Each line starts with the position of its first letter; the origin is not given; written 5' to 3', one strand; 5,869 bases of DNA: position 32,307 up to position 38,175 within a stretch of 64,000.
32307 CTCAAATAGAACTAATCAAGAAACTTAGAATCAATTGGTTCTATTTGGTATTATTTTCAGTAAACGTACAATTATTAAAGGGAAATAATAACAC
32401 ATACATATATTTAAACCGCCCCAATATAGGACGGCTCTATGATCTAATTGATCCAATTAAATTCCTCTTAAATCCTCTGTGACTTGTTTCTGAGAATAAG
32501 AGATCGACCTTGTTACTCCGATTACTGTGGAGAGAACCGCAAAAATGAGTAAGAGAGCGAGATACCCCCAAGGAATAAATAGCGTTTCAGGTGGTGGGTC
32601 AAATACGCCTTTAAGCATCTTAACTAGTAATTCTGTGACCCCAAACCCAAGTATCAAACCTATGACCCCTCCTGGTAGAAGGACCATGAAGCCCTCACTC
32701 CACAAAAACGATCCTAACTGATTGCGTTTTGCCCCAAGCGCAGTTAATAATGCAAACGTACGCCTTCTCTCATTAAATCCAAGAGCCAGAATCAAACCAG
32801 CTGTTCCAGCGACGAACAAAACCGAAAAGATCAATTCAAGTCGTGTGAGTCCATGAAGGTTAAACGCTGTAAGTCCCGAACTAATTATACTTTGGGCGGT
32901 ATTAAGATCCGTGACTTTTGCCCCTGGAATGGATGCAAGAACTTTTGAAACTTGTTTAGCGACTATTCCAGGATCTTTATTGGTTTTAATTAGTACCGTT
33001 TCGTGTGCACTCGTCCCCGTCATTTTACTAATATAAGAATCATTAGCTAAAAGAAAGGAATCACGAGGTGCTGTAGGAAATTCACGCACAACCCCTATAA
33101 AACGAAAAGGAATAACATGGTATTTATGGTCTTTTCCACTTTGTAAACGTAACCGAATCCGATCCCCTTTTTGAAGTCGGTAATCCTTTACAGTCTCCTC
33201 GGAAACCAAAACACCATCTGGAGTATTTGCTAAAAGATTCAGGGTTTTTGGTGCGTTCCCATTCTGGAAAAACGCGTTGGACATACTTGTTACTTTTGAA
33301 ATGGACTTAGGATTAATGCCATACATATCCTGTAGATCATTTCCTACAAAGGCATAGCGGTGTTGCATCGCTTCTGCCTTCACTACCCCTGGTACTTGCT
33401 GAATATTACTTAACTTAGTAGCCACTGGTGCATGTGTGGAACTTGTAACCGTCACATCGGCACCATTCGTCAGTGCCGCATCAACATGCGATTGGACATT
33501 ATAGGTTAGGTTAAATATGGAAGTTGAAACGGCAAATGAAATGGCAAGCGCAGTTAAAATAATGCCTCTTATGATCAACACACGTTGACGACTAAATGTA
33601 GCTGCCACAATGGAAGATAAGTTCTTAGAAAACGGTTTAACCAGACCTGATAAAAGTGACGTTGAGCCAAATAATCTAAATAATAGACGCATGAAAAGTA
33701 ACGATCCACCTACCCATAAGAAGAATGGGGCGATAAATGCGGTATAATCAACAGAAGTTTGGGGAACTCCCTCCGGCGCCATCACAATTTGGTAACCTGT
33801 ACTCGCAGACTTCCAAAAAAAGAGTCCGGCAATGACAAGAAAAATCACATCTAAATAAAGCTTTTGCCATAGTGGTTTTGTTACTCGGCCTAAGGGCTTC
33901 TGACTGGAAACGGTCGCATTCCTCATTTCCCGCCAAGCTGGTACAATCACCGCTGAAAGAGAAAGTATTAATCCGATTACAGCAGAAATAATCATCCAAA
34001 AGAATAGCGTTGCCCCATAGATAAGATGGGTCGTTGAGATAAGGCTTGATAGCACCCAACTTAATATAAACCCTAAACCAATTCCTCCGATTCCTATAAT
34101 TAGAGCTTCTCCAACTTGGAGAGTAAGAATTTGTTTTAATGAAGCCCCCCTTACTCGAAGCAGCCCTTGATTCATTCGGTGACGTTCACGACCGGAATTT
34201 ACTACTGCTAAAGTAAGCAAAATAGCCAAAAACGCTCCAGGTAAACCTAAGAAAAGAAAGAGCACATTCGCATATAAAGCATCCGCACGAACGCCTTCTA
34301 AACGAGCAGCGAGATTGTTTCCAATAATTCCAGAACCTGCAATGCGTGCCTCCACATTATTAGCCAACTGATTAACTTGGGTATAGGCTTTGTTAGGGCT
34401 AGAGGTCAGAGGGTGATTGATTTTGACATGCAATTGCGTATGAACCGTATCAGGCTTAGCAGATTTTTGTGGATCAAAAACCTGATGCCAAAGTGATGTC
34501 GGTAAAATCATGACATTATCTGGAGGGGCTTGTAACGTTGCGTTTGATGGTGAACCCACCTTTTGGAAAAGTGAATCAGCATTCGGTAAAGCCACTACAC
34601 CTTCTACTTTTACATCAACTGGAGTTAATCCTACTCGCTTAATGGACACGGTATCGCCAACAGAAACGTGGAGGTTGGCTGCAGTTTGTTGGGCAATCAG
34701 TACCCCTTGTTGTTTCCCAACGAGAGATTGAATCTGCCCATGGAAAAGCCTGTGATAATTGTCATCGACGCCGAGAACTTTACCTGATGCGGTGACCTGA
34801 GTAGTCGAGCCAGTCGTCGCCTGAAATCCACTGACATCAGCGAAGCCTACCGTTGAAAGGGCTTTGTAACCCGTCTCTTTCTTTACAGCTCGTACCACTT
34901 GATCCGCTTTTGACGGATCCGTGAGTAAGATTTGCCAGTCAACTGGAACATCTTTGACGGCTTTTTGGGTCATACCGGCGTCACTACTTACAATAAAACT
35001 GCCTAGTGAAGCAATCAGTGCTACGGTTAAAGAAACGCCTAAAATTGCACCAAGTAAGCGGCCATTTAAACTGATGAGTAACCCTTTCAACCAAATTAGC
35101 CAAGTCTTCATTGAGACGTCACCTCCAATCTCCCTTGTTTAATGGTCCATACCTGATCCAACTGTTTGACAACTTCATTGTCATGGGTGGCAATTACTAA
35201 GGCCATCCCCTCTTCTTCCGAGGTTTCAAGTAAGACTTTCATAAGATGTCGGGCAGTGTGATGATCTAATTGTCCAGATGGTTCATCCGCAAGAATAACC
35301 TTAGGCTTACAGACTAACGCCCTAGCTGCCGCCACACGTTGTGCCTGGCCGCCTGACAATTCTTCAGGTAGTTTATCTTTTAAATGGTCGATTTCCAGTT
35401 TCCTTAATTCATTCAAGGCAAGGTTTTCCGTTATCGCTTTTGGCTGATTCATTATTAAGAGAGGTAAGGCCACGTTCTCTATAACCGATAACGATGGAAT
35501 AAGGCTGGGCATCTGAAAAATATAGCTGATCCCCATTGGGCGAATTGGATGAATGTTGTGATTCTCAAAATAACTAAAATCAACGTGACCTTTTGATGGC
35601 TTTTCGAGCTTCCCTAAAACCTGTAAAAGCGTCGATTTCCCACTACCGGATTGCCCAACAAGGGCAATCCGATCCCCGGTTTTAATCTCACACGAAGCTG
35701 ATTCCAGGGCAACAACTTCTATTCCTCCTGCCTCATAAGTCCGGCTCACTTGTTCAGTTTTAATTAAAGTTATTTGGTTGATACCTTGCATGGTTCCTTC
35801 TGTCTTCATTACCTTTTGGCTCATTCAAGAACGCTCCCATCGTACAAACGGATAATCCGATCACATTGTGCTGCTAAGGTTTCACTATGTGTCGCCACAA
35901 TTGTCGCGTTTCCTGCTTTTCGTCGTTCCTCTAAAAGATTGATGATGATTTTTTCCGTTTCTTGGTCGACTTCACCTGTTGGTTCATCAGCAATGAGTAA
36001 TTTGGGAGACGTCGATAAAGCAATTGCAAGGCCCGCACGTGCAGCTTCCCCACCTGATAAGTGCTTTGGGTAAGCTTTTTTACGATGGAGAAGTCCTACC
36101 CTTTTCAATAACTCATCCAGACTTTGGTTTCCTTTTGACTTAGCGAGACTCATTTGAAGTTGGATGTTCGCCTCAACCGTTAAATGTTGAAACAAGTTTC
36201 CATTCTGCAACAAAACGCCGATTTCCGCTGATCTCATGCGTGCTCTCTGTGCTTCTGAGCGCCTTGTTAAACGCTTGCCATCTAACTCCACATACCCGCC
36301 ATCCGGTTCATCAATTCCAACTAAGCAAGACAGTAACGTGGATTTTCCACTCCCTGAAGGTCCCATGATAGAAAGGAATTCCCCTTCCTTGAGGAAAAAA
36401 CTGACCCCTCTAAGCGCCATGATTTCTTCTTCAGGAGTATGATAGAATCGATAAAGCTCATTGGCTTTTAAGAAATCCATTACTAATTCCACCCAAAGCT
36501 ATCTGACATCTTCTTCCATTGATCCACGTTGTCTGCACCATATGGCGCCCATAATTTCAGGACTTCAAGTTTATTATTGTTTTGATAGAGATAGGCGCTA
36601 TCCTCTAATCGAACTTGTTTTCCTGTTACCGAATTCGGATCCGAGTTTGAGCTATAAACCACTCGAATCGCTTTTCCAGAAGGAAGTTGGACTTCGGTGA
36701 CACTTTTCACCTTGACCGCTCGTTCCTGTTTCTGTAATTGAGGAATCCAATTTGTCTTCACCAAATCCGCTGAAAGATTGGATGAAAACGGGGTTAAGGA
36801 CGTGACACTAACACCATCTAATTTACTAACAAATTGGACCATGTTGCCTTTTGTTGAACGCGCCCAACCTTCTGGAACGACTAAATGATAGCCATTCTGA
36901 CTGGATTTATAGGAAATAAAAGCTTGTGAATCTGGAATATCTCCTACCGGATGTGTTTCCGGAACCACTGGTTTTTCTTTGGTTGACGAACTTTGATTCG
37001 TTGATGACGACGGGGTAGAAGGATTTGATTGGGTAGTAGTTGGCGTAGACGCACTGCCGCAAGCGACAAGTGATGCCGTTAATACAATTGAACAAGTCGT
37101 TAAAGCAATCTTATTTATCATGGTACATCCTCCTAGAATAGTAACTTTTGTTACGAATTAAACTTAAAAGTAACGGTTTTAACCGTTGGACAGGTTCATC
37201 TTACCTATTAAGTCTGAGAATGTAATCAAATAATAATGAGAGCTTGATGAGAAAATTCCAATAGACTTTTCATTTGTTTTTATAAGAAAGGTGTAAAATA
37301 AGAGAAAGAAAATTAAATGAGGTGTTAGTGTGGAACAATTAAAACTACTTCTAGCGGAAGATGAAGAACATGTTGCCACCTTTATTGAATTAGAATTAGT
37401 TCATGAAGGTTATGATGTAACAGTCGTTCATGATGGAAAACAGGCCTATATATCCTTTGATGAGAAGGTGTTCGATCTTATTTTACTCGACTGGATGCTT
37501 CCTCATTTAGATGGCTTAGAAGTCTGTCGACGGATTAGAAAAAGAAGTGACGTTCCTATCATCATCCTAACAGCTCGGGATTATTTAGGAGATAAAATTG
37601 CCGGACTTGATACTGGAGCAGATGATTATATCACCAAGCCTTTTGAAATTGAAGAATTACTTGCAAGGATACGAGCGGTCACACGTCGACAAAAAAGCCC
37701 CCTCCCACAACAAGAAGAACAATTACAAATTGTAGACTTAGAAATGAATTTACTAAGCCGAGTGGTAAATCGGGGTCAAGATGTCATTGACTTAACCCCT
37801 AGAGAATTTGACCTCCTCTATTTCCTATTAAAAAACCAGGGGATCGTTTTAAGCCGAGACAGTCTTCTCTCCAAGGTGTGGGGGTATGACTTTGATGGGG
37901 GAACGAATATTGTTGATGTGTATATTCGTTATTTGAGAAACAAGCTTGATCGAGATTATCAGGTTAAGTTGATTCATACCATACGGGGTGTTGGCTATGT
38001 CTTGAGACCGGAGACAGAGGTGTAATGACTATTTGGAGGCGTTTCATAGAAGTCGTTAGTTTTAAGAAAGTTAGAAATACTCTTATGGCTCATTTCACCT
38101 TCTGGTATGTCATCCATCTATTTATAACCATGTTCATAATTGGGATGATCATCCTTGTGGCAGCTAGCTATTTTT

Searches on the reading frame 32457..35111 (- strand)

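Call 41: search_protein_families(library=pfam, max_evalue=0.00001, proteins=[window:32457-35111:-])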
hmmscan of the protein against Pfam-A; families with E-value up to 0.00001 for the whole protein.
window:32457-35111:- (884 aa): 2 families
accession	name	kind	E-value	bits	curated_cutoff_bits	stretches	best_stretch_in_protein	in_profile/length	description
PF02687.27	FtsX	-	1.2e-20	74.2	25.5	2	761-870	5-112/120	FtsX-like permease C-terminal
PF12704.14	MacB_PCD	-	6.4e-16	59.7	27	2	518-715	4-198/207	MacB-like periplasmic core domain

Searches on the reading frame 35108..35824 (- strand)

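Call 85: search_protein_families(library=pfam, max_evalue=0.00001, proteins=[window:35108-35824:-])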
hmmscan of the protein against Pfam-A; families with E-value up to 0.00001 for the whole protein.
window:35108-35824:- (238 aa): 2 families
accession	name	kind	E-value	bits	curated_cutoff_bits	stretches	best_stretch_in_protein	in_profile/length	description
PF00005.33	ABC_tran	-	1.2e-29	104.1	25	1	41-183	2-136/137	ABC transporter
PF13304.12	AAA_21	-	2.1e-08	35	27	0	153-219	235-303/304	AAA domain, putative AbiEii toxin, Type IV TA system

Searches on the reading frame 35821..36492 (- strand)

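Call 85: search_protein_families(library=pfam, max_evalue=0.00001, proteins=[window:35821-36492:-])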
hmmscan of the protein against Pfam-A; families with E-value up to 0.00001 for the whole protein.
window:35821-36492:- (223 aa): 3 families
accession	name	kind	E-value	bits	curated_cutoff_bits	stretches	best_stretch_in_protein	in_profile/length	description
PF00005.33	ABC_tran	-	3.9e-33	115.4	25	1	27-172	1-136/137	ABC transporter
PF02463.25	SMC_N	-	6.5e-10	39.2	40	1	38-217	25-212/220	RecF/RecN/SMC N terminal domain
PF13304.12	AAA_21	-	4.6e-06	27.3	27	0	41-60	3-22/304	AAA domain, putative AbiEii toxin, Type IV TA system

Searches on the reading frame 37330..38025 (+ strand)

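Call 86: search_protein_families(library=pfam, max_evalue=0.00001, proteins=[window:37330-38025:+])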
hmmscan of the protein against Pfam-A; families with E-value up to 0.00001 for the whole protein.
window:37330-38025:+ (231 aa): 2 families
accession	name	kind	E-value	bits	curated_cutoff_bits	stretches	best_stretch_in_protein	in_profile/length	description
PF00072.30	Response_reg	-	1.7e-28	99.5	30.2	1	7-115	2-111/111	Response regulator receiver domain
PF00486.34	Trans_reg_C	-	1.1e-27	96.3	26.2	1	152-225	3-77/77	Transcriptional regulatory protein, C terminal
